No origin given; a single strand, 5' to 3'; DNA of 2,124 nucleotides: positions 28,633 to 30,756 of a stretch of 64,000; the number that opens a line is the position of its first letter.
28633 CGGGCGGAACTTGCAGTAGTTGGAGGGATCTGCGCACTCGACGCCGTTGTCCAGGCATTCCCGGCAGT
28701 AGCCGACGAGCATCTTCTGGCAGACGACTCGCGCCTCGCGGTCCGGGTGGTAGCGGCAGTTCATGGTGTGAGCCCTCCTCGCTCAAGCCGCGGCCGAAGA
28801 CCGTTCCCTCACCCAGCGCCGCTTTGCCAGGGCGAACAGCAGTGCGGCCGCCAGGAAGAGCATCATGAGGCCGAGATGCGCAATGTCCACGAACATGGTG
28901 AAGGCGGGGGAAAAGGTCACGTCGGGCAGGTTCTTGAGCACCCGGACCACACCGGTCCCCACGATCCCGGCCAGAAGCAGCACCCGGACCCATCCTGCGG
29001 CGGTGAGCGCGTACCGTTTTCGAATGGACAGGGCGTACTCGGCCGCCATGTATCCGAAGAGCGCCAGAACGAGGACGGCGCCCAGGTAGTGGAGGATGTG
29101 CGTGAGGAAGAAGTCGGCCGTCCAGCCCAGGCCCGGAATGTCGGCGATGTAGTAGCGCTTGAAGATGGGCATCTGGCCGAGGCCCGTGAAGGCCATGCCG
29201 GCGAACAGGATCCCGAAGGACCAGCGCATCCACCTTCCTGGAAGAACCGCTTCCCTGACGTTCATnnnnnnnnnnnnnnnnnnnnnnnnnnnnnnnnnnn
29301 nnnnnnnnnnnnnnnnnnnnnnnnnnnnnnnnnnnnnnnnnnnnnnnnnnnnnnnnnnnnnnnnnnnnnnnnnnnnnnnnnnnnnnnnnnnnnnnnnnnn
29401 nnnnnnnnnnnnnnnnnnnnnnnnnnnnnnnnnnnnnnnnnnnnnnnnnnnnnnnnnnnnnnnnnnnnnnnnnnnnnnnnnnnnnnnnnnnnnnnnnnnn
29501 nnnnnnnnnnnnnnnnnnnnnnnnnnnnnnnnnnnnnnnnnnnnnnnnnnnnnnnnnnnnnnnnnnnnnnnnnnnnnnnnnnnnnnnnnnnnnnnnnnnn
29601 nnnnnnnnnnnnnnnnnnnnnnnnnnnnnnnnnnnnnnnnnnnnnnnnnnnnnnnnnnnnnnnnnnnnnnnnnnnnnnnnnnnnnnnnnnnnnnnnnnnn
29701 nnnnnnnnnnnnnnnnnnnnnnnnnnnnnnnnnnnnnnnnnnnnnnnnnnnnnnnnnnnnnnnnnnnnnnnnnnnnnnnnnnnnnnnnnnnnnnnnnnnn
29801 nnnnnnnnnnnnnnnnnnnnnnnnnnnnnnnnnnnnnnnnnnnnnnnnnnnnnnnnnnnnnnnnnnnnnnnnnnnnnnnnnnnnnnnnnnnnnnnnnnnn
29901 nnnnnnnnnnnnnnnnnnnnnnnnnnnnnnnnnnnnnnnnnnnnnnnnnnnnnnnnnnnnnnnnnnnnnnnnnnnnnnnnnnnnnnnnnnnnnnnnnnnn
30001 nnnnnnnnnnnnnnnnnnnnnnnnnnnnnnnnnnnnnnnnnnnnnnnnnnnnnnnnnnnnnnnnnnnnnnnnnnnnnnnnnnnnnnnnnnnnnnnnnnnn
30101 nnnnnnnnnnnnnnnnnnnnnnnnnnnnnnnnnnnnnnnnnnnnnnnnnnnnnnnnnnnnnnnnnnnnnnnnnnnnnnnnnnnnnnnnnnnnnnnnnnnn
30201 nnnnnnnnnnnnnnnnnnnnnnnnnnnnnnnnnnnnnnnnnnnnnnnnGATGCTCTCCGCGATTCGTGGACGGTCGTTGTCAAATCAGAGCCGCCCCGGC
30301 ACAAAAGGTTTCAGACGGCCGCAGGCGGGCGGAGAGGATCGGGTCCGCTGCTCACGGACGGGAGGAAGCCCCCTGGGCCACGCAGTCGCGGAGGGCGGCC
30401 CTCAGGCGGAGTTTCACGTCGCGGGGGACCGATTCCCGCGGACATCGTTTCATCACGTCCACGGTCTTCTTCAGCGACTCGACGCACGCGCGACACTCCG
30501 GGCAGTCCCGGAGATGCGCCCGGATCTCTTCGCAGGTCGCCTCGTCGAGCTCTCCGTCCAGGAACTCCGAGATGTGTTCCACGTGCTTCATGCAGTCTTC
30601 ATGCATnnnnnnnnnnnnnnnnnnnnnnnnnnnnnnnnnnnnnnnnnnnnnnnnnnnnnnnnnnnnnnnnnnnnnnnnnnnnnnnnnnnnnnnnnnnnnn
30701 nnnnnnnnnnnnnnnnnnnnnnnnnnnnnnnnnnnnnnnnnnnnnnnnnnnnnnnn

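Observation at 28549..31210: ECF sigma / redox-type zinc anti-sigma coupled to an orphan Tat-FeS, membrane and B-box-like module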

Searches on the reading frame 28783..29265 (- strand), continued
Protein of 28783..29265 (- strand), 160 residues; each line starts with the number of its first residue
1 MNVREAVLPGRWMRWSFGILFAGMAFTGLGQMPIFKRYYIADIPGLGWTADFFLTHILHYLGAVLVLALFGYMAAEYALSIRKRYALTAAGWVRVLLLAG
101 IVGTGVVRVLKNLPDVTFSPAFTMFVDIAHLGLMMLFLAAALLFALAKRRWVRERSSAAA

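Call 77: find_encoding_contigs(protein=P0107, flank=9000, max_places=1)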
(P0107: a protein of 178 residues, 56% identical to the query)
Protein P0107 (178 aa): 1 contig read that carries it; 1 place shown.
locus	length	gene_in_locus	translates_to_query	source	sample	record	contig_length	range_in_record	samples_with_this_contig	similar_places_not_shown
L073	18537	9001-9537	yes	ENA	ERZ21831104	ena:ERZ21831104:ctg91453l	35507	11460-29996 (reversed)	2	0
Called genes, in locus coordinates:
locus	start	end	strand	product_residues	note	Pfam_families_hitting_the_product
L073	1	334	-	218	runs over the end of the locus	PF09865:DUF2092 (faint), PF03548:LolA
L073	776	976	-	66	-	PF12654:DUF3786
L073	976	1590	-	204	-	PF04060:FeS, PF12654:DUF3786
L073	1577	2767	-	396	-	PF03435:Sacchrp_dh_NADP, PF16653:Sacchrp_dh_C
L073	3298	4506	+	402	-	PF01266:DAO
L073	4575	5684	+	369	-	PF02518:HATPase_c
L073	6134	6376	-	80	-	-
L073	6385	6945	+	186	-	PF25137:ADH_Fe_C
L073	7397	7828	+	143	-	PF21157:DksA_N, PF01258:zf-dskA_traR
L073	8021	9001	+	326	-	PF13187:Fer4_9 (faint), PF12838:Fer4_7, PF13247:Fer4_11, PF13237:Fer4_10 (weak)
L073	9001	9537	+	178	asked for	-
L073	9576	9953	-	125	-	-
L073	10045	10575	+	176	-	PF00583:Acetyltransf_1, PF13673:Acetyltransf_10 (weak), PF13508:Acetyltransf_7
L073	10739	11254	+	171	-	PF00581:Rhodanese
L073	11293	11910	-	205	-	PF12654:DUF3786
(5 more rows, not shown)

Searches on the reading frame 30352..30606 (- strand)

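Call 3: search_protein_families(library=pfam, proteins=[window:30352-30606:-], max_evalue=0.1)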
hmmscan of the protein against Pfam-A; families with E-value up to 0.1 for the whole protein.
window:30352-30606:- (84 aa): 1 family
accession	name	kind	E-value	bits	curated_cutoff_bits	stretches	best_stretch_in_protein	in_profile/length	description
PF13490.11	zf-HC2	-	1.8e-11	44.3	22.2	1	9-39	5-35/35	Putative zinc-finger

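Call 4: search_protein_families(library=ncbifam, proteins=[window:30352-30606:-], max_evalue=0.1)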
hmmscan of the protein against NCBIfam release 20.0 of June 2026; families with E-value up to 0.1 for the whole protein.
window:30352-30606:- (84 aa): 6 families
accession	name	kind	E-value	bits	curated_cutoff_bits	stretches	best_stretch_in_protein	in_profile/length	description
TIGR03988.1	antisig_RsrA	equivalog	2.2e-12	46.9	62.5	1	4-76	1-74/77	mycothiol system anti-sigma-R factor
NF052375.1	antisigma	equivalog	6.8e-07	29.5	100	1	18-74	8-64/217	anti-sigma factor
NF052368.1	antisigmaE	subfamily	0.0027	17.5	50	1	4-46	3-45/48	anti-sigma factor family protein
NF041468.1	anti_sig_RseA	equivalog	0.0042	17.2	165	1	9-51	41-83/135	anti-sigma E factor RseA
NF010501.0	PRK13920.1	subfamily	0.0046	16.6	225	1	14-73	10-70/213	putative anti-sigmaE protein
TIGR02451.1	anti_sig_ChrR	subfamily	0.0079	16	124.5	1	10-48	6-44/216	ChrR family anti-sigma-E factor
